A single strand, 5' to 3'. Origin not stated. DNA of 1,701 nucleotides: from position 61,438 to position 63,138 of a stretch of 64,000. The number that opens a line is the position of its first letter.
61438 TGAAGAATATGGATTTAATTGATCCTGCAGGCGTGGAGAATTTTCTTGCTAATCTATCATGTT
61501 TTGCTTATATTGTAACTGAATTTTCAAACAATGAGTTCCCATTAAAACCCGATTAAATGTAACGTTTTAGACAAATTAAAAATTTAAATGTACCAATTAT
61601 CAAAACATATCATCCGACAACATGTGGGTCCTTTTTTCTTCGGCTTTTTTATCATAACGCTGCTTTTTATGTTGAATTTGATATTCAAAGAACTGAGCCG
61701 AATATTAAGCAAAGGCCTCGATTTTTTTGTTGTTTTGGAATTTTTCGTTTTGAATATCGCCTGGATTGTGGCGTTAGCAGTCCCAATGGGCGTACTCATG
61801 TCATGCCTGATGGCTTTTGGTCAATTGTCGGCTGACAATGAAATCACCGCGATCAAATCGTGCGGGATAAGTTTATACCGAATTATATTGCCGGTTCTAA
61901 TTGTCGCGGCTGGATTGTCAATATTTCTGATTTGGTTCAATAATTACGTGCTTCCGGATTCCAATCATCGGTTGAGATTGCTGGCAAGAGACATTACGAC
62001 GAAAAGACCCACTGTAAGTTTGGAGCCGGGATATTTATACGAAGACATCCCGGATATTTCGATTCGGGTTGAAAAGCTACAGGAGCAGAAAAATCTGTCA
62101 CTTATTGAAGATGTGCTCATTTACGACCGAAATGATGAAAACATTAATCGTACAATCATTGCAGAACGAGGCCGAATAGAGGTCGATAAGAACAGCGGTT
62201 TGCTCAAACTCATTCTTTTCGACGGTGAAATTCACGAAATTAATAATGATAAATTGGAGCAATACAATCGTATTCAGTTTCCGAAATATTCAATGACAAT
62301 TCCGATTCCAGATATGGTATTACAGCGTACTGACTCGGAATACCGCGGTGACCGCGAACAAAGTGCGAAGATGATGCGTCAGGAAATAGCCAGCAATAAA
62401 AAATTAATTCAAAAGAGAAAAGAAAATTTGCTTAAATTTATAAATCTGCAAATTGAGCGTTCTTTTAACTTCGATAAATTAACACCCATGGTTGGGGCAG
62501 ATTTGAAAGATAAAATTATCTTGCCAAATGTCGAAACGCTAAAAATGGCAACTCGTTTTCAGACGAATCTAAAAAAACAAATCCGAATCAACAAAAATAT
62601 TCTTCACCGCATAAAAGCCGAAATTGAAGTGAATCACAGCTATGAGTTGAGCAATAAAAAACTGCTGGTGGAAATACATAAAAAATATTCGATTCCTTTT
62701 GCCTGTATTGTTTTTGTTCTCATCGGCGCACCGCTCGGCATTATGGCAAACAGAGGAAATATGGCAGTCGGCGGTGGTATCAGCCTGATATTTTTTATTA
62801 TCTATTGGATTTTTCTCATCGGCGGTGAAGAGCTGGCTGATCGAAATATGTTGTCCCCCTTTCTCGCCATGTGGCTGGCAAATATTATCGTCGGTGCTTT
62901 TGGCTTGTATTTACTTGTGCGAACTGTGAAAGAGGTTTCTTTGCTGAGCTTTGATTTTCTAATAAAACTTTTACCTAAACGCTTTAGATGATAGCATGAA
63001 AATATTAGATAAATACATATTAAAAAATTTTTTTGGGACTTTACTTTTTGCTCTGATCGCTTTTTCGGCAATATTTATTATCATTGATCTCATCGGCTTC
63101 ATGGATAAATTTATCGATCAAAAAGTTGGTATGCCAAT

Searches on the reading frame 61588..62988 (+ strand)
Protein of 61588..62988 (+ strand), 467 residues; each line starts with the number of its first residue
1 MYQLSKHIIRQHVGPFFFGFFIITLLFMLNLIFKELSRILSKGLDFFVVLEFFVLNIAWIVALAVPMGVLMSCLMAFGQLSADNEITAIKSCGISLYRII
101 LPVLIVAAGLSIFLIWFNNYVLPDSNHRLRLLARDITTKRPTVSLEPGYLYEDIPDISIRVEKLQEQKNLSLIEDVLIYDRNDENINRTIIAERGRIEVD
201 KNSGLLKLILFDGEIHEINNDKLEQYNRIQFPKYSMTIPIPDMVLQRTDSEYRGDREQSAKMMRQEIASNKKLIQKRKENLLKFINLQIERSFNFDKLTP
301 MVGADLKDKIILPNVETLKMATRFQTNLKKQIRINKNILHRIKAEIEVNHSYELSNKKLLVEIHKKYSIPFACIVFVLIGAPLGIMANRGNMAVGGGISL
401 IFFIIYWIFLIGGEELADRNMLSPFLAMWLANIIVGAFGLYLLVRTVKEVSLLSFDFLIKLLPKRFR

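Call 13: search_protein_families(library=pfam, proteins=[window:61588-62988:+], max_evalue=0.001)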
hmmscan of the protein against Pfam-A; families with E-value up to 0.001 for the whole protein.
window:61588-62988:+ (467 aa): 1 family
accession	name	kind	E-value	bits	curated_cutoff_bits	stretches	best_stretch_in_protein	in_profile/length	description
PF03739.19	LptF_LptG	-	3.4e-92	309.7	27.9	1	6-445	1-353/353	Lipopolysaccharide export system permease LptF/LptG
